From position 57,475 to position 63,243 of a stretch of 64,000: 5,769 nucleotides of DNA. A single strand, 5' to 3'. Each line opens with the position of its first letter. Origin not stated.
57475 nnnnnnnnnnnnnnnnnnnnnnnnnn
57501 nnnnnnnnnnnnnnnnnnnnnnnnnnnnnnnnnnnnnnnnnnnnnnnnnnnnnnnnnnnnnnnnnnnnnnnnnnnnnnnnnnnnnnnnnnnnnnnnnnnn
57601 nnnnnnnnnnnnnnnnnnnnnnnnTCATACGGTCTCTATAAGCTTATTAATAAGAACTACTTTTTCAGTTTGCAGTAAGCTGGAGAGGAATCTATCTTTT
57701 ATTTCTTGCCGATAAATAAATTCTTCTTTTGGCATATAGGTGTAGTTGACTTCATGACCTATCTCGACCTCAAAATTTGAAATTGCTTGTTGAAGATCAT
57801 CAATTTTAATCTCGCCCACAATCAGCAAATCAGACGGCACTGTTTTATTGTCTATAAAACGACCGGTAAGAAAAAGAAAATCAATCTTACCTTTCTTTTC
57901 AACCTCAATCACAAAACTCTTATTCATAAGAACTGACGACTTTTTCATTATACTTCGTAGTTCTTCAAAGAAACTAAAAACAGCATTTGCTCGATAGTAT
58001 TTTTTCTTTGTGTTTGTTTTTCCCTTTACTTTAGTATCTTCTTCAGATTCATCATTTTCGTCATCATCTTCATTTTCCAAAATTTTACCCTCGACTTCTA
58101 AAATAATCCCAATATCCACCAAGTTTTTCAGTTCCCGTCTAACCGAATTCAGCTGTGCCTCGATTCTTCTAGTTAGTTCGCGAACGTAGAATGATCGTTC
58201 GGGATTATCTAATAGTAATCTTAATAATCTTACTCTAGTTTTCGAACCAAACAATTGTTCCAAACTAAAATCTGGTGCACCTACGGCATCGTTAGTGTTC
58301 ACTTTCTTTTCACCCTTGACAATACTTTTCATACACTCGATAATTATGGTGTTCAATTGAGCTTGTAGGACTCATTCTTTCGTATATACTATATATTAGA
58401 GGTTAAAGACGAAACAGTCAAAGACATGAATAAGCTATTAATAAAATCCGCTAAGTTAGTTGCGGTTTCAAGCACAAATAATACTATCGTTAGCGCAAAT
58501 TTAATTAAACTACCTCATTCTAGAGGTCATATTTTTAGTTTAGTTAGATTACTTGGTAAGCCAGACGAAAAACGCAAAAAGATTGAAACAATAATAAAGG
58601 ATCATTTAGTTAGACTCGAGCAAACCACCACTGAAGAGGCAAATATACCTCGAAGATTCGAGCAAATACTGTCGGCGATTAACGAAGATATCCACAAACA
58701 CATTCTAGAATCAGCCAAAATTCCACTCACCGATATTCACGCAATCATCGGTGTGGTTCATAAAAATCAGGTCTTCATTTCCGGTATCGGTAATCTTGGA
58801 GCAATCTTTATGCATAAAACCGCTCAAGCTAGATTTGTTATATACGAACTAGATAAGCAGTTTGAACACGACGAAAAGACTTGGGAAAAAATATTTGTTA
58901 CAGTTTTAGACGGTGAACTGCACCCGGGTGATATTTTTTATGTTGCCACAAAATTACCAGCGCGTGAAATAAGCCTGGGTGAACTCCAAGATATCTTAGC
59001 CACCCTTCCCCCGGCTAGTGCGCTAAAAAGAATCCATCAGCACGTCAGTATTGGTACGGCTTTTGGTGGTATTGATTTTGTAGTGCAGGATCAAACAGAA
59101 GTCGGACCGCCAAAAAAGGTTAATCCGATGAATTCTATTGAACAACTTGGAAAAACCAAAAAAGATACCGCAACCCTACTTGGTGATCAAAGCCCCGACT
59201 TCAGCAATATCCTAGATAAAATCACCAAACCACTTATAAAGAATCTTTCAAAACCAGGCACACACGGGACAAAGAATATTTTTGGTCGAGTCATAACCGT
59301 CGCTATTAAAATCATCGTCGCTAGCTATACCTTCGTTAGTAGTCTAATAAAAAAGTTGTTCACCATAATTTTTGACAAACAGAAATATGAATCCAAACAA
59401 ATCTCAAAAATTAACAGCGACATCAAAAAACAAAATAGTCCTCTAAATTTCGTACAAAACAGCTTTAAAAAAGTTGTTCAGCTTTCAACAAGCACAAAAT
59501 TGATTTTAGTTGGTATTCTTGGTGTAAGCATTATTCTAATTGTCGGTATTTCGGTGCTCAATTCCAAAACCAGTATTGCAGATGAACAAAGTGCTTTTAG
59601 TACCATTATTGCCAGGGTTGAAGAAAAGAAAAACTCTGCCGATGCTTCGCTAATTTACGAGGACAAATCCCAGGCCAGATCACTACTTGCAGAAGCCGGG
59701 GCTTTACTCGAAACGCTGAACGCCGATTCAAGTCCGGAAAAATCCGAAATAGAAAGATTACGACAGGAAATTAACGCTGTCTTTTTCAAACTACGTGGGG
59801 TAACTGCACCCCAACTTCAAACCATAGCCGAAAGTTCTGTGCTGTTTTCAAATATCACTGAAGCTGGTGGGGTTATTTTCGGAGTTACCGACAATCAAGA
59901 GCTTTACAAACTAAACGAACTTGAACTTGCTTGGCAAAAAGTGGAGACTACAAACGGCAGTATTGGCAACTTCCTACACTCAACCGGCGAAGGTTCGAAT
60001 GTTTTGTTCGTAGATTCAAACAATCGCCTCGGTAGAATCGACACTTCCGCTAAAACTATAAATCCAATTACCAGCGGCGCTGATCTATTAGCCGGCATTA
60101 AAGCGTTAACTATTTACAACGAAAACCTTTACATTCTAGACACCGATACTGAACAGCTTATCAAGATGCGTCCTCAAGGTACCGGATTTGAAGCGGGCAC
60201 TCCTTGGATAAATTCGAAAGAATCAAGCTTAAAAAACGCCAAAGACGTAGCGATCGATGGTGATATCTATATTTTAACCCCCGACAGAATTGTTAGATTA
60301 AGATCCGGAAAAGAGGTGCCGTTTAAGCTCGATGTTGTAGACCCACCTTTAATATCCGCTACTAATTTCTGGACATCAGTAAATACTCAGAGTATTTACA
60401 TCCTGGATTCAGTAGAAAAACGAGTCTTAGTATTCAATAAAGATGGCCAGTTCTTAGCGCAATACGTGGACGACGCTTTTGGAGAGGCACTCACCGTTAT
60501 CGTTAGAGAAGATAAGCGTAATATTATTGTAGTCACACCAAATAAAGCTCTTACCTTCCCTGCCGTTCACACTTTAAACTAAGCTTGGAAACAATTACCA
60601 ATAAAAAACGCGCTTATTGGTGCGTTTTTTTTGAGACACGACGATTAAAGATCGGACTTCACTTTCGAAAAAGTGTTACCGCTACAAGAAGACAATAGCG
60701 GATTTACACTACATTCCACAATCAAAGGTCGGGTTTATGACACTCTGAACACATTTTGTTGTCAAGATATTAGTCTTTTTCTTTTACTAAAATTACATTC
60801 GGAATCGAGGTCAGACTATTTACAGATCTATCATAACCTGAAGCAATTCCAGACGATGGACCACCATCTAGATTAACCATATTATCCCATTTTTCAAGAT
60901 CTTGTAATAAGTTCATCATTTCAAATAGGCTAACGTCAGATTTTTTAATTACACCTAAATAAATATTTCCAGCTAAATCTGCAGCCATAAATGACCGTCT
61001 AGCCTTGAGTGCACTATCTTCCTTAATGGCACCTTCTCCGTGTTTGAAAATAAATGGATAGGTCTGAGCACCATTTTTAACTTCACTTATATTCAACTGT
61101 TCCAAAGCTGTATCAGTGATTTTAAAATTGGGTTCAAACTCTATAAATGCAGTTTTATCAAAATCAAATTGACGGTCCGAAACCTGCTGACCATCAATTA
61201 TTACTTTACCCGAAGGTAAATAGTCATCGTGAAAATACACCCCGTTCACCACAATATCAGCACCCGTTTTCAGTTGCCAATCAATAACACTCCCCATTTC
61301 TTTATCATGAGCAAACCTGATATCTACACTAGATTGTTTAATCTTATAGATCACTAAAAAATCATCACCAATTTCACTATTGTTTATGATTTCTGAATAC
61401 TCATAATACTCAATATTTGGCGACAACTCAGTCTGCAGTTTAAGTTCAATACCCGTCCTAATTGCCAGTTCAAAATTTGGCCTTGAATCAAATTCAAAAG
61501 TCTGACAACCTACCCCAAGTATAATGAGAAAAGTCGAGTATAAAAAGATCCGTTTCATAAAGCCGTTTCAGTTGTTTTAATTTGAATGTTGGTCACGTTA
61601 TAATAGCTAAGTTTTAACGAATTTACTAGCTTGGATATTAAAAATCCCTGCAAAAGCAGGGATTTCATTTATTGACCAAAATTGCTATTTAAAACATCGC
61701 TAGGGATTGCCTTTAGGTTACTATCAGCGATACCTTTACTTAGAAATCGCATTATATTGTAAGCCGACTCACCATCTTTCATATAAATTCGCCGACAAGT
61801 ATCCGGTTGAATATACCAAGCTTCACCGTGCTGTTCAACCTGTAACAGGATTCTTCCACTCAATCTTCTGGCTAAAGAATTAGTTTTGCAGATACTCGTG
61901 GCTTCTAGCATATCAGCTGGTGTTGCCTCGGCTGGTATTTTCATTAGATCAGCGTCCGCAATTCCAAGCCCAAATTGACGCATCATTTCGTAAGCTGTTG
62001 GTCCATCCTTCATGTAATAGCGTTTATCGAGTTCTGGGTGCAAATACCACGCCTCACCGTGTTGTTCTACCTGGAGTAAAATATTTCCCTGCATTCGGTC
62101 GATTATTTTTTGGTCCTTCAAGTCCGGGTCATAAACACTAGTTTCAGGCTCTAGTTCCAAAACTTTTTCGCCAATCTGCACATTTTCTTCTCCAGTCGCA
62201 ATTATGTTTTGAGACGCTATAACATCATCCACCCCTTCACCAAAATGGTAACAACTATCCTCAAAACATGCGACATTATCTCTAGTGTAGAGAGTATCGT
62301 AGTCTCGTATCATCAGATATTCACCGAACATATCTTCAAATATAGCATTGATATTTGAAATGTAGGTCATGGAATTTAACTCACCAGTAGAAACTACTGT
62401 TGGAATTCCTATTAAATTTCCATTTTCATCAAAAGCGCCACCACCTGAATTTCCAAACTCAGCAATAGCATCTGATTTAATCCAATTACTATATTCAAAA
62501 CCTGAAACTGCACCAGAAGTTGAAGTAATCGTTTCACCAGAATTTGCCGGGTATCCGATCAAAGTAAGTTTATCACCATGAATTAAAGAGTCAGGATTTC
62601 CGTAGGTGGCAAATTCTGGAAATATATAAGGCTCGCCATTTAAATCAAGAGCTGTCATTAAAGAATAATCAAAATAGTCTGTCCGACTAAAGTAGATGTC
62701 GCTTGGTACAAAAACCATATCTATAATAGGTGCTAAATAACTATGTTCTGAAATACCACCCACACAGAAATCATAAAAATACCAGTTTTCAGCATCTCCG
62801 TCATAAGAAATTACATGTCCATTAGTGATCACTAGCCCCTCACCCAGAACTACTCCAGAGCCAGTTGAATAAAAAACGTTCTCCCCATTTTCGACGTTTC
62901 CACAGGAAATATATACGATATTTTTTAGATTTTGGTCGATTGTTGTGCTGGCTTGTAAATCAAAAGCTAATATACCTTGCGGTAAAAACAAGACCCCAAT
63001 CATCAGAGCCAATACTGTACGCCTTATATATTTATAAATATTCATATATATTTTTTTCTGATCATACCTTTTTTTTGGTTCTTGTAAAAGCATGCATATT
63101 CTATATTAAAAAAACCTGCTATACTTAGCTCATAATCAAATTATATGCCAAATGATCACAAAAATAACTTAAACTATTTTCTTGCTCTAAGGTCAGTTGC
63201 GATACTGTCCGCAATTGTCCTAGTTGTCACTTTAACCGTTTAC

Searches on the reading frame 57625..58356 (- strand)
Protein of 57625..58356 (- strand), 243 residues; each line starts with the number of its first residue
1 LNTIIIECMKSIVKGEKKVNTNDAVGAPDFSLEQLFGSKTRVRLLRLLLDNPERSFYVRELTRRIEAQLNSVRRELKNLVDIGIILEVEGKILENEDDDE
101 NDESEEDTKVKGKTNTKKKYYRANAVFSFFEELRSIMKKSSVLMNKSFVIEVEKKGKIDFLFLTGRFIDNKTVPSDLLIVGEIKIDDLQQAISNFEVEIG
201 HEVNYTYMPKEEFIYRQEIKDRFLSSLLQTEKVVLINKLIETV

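Call 14: search_protein_families(library=pfam, proteins=[window:57625-58356:-], max_evalue=0.001)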
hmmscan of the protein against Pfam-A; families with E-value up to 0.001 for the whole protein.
window:57625-58356:- (243 aa): 3 families
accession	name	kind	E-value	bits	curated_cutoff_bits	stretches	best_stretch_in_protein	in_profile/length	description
PF12840.13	HTH_20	-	0.0003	21.1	27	1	37-86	2-49/51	Helix-turn-helix domain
PF25212.1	HVO_A0114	-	0.00063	19.9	27.6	0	38-91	21-73/84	HVO_A0114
PF25213.1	HVO_A0261_N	-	0.00091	19.5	35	0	33-89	5-58/86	HVO_A0261 N-terminal domain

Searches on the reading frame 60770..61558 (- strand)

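Call 15: search_protein_families(library=pfam, proteins=[window:60770-61558:-], max_evalue=0.001)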
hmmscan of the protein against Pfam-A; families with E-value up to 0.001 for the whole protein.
window:60770-61558:- (262 aa): 1 family
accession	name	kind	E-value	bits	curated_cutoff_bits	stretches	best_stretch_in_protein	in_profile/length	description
PF09992.14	NAGPA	-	9.8e-14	52.3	25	1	99-258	2-168/169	Phosphodiester glycosidase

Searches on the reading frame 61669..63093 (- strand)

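Call 15: search_protein_families(library=pfam, proteins=[window:61669-63093:-], max_evalue=0.001)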
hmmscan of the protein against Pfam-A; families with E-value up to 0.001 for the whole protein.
window:61669-63093:- (474 aa): 1 family
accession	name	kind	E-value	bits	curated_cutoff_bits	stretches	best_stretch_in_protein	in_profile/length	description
PF13365.12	Trypsin_2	-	9.5e-16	59.3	27.6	1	78-230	1-144/144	Trypsin-like peptidase domain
